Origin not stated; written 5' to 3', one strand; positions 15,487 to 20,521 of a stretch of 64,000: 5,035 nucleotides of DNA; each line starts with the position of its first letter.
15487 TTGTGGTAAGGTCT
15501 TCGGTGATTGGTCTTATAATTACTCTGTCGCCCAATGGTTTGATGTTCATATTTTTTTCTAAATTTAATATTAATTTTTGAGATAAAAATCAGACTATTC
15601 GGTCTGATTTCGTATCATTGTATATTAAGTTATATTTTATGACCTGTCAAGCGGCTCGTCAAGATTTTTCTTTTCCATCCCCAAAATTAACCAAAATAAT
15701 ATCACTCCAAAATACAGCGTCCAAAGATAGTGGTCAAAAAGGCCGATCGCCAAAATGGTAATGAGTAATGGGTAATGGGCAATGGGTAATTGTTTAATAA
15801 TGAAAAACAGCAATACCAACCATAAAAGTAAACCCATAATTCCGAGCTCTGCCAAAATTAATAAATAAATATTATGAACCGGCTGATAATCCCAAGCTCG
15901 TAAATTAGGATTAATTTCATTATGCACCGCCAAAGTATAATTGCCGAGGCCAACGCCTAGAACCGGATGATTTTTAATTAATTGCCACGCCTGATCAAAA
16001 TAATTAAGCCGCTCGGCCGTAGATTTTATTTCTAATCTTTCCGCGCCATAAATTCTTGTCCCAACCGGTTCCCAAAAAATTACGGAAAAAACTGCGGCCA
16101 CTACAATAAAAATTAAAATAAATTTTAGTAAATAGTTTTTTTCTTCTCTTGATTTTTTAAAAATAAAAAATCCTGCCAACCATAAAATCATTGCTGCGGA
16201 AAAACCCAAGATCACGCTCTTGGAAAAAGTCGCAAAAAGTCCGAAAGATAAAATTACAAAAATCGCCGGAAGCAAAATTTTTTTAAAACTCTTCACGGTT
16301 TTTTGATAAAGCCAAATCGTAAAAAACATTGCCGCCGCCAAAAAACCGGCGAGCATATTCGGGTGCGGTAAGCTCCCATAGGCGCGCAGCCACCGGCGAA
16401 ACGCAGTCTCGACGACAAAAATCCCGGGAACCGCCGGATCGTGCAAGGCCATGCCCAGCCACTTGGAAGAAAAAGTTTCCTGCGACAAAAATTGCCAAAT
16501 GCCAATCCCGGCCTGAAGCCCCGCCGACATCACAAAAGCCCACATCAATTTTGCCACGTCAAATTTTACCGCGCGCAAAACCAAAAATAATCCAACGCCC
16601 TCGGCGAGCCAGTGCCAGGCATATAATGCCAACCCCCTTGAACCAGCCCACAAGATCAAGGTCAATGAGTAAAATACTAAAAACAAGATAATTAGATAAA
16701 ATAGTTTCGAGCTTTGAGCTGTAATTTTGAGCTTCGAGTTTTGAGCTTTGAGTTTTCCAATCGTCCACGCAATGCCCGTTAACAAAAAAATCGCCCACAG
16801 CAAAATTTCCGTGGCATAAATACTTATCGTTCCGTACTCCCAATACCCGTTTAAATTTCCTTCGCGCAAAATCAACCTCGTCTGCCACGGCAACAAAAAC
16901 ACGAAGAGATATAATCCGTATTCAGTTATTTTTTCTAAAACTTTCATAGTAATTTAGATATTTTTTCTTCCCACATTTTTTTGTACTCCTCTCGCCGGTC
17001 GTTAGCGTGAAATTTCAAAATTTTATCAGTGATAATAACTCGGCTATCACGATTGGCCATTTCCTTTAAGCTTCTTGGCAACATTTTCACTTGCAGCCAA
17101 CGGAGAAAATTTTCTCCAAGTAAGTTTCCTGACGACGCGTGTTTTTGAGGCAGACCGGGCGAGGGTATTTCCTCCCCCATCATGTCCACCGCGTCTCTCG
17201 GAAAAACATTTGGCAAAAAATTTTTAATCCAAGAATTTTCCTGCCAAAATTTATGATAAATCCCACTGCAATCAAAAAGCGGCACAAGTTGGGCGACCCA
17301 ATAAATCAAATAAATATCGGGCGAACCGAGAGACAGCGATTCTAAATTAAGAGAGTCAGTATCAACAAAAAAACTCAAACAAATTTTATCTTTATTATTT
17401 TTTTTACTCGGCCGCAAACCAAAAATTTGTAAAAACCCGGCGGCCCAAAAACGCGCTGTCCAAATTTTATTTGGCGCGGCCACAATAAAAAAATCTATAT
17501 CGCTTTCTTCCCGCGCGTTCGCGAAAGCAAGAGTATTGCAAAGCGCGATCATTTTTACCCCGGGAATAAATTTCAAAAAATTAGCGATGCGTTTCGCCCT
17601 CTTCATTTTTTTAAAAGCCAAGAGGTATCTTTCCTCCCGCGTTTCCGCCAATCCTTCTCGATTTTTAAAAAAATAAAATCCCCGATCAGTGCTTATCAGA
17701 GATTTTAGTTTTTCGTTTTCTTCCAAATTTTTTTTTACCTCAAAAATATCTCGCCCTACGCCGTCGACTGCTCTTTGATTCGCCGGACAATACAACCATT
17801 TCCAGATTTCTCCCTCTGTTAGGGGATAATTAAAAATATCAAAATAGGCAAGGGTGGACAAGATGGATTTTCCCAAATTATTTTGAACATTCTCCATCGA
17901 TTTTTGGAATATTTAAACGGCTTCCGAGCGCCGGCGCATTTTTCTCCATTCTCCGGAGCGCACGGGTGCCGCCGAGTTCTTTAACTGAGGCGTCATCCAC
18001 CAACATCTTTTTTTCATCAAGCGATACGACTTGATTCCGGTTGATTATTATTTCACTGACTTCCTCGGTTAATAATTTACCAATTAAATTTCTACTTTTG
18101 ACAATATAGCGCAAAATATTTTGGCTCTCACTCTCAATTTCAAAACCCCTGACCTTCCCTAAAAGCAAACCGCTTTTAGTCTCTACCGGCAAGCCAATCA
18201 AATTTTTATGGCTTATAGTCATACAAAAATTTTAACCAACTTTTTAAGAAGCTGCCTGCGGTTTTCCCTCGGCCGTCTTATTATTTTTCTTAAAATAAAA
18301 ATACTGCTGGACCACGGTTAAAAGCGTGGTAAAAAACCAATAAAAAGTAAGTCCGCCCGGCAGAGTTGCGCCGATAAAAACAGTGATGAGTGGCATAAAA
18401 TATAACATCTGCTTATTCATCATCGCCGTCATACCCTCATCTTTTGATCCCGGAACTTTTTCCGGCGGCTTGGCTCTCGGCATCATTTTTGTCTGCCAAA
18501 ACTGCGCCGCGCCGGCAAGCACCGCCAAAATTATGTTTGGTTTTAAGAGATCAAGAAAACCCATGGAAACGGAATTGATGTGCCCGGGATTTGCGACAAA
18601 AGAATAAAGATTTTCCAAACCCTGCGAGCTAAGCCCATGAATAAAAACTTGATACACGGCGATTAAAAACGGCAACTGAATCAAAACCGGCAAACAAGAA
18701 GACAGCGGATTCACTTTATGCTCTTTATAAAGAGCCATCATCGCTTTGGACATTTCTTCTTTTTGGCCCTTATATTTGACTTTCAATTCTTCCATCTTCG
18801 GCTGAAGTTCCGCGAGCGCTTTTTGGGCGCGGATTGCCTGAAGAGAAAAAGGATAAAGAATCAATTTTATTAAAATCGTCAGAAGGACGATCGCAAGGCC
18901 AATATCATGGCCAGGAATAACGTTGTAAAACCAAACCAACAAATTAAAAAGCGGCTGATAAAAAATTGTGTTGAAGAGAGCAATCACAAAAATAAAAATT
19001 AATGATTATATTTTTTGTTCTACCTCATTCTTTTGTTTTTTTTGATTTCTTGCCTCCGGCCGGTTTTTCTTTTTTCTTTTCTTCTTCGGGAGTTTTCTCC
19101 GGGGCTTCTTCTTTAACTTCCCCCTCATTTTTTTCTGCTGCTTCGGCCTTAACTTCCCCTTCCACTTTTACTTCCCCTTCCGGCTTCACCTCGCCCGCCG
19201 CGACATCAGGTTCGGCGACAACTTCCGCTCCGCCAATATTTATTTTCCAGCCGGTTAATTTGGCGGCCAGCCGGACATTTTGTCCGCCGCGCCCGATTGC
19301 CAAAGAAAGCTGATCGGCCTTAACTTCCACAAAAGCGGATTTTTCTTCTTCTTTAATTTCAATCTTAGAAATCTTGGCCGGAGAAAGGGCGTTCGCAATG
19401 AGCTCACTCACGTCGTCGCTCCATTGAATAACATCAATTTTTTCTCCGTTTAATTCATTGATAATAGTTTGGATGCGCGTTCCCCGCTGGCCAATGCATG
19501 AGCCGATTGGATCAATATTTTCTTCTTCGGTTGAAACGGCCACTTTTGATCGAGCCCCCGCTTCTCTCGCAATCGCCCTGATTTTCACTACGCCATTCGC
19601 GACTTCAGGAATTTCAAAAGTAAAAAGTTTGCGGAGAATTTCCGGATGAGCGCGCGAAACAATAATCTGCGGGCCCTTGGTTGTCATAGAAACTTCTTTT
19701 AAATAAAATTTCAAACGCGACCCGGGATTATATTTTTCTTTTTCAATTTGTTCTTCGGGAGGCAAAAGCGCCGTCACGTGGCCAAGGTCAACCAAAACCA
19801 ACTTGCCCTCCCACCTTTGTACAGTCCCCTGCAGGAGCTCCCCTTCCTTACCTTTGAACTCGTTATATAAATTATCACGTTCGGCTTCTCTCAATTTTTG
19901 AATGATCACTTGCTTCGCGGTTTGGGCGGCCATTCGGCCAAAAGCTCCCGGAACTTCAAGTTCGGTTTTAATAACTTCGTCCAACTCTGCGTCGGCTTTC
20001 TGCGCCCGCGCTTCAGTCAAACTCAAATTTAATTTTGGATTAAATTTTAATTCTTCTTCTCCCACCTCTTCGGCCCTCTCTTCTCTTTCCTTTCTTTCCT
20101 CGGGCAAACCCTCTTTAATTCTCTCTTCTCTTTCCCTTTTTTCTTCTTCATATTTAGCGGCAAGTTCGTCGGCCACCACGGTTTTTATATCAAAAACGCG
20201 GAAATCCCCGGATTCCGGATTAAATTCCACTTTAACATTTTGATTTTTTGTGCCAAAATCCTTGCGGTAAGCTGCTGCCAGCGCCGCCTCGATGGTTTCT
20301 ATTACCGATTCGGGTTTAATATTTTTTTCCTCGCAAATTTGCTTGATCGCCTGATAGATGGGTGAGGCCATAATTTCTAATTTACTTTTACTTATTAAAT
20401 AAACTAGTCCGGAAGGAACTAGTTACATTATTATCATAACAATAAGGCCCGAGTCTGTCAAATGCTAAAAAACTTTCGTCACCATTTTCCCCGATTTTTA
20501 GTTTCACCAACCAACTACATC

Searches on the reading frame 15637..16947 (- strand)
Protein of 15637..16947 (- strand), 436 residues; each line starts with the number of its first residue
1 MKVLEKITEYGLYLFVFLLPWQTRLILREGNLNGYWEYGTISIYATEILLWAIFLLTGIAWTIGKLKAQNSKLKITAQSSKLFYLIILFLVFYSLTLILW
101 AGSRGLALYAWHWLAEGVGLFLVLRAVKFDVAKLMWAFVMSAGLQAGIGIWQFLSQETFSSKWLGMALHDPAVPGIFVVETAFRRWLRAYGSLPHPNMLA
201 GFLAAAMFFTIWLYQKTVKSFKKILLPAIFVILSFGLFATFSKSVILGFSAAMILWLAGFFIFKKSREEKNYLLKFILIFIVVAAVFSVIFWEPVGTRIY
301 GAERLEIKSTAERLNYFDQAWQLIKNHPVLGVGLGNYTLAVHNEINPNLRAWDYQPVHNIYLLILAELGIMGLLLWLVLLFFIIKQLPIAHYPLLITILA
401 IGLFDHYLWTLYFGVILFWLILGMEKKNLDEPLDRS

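Call 70: search_protein_families(library=pfam, proteins=[window:15637-16947:-], max_evalue=0.00001)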
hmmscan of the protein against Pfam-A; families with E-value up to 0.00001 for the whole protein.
window:15637-16947:- (436 aa): 1 family
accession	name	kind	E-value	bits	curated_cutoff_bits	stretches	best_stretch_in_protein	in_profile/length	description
PF04932.20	Wzy_C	-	2.8e-23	82.8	31.7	1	229-377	2-149/149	O-Antigen ligase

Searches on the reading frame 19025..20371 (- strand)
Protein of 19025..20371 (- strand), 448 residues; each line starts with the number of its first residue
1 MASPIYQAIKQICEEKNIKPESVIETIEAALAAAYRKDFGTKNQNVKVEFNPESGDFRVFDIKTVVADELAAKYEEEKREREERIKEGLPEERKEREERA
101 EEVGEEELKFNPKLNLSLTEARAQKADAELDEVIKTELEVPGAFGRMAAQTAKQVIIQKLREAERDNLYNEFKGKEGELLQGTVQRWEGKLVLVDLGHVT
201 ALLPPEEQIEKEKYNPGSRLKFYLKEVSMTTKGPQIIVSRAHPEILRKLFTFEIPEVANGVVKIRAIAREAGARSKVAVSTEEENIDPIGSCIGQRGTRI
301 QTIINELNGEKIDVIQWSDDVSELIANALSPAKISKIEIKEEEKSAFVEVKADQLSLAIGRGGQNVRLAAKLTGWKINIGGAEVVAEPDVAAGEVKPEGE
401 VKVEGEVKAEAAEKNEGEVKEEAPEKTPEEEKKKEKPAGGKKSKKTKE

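Call 70: search_protein_families(library=pfam, proteins=[window:19025-20371:-], max_evalue=0.00001)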
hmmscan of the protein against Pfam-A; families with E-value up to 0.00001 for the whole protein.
window:19025-20371:- (448 aa): 3 families
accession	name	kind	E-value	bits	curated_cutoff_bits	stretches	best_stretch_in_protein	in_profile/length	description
PF08529.16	NusA_N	-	1.7e-31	109.3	23.8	1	5-166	2-119/119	NusA N-terminal domain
PF13184.12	KH_5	-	7.7e-30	103.3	27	1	271-339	1-69/69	NusA-like KH domain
PF00575.29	S1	-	7.7e-06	26.6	22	0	175-236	3-71/74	S1 RNA binding domain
